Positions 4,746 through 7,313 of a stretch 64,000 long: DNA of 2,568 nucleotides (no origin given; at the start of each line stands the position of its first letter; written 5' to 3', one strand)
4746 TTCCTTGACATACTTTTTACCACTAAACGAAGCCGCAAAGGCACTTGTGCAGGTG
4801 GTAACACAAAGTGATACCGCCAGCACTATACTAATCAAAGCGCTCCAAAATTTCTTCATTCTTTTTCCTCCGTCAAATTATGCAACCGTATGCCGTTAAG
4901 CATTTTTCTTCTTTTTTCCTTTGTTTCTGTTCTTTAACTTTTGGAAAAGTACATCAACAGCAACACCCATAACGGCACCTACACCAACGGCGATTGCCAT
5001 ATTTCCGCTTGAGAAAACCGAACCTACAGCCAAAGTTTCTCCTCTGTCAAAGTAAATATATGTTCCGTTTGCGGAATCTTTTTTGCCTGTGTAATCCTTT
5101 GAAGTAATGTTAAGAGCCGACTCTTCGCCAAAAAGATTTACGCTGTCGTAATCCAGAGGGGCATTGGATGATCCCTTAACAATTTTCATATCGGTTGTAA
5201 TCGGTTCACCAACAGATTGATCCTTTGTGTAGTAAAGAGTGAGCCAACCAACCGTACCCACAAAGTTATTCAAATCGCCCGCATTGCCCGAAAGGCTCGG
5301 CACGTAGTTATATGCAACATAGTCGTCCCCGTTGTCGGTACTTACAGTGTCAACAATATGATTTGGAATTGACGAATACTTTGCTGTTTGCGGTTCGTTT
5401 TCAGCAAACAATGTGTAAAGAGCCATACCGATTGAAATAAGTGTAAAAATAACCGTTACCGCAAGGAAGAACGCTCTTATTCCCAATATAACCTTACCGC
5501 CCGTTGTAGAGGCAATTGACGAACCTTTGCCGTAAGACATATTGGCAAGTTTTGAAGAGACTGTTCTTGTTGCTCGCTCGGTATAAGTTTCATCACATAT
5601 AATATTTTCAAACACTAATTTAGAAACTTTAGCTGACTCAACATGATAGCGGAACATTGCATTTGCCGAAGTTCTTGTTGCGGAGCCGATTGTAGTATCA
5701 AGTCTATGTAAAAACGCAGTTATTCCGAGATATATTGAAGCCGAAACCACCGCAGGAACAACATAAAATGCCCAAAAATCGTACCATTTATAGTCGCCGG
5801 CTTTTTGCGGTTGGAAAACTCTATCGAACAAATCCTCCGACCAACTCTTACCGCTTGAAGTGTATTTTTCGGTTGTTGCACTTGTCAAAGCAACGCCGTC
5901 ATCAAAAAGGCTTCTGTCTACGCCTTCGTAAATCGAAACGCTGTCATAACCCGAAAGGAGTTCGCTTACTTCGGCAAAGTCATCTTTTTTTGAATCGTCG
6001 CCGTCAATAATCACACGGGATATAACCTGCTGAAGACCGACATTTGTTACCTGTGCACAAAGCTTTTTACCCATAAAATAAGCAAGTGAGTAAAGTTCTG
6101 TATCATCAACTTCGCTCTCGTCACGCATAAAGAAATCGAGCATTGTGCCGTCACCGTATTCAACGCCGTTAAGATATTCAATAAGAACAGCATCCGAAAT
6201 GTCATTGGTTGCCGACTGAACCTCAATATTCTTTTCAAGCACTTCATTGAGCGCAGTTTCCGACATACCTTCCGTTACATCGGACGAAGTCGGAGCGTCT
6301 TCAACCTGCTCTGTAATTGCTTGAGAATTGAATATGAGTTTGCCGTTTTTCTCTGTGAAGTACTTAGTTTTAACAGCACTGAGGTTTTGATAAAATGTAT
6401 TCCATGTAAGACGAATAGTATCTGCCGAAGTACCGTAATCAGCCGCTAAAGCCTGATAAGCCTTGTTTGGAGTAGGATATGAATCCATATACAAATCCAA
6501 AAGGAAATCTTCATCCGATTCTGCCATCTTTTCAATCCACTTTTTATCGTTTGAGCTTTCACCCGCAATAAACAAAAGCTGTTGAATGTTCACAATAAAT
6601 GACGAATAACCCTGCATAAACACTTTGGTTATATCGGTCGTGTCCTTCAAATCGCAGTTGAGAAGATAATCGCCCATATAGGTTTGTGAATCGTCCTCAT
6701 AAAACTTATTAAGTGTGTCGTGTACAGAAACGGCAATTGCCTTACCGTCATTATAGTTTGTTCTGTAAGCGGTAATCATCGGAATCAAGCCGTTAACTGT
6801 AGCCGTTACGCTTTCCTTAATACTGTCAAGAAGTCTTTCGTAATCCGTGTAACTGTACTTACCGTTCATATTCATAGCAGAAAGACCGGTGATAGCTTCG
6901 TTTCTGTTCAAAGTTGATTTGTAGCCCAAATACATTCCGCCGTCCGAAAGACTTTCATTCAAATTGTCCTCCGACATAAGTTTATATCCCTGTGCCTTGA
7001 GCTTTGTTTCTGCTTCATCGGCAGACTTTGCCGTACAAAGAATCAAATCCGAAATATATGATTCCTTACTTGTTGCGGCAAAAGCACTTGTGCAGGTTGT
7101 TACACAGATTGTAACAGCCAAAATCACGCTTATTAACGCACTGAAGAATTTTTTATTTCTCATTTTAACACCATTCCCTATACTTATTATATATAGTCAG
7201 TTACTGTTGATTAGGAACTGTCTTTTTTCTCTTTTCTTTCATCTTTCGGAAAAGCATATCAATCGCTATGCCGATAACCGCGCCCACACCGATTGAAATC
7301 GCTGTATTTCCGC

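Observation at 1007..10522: Hypervariable cytoplasmic loop flanked by strongly conserved ectodomains in every paralog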

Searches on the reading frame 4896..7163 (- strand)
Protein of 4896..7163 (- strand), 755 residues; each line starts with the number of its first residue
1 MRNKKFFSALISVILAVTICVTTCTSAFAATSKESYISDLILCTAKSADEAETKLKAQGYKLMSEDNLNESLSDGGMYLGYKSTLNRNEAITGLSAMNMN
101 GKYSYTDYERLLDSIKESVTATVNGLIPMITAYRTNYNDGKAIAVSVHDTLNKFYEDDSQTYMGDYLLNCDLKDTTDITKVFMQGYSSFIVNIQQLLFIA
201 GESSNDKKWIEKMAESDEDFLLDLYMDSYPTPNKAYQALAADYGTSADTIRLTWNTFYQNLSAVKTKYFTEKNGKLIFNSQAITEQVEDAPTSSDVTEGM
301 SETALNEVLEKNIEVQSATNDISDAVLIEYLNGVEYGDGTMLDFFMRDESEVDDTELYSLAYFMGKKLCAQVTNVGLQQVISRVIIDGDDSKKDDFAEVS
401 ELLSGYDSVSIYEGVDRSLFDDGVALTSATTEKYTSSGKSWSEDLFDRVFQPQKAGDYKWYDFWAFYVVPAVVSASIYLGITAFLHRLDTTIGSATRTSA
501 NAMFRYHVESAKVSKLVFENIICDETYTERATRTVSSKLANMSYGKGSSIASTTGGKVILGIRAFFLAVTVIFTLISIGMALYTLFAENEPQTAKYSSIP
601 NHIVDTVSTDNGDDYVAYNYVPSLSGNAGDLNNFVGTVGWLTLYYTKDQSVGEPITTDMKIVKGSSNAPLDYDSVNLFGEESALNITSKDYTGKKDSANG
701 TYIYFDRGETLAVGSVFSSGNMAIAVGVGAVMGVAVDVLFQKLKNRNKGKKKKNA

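Call 4: search_protein_families(library=pfam, proteins=[window:4896-7163:-], max_evalue=1)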
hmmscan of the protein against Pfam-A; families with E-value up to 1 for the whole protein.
window:4896-7163:- (755 aa): 3 families
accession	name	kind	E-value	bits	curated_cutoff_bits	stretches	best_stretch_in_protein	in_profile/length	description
PF13786.12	DUF4179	-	0.019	15.8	30.1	1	2-77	2-72/94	Domain of unknown function (DUF4179)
PF06798.17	PrkA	-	0.059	13.5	25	1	87-148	173-232/255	PrkA serine protein kinase C-terminal domain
PF02706.20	Wzz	-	0.17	12.7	25.5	0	13-67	18-63/91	Chain length determinant protein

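Call 8: search_protein_families(library=ncbifam, proteins=[window:4896-7163:-], max_evalue=1)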
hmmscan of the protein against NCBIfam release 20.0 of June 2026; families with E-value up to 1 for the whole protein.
window:4896-7163:- (755 aa): 0 families

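Call 20: find_homologous_proteins(query=window:4896-7163:-)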
Query window:4896-7163:- (755 aa): 85 proteins with E <= 0.001 among 8000 candidates.
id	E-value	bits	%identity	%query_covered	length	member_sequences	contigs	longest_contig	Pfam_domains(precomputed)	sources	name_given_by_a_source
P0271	0.0e+0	1654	99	100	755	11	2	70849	-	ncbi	-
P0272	0.0e+0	1458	86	98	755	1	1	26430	-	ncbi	-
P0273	0.0e+0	1457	86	98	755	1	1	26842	-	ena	-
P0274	0.0e+0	1416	84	100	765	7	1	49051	-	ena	-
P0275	0.0e+0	1413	84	100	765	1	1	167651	-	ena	-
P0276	0.0e+0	1130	67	99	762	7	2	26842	-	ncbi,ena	-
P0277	0.0e+0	1125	67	100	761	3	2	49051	-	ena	-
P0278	0.0e+0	1121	67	99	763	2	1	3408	-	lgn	-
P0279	0.0e+0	1099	64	99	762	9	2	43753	-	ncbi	-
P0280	0.0e+0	1090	65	98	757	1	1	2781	-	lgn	-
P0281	0.0e+0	1043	64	99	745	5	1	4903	-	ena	-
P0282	1.3e-292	991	60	100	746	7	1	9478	-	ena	-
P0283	9.4e-292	988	59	100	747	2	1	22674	-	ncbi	-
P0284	3.4e-291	986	60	100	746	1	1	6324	-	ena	-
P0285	7.3e-290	982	61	100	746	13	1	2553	-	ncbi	-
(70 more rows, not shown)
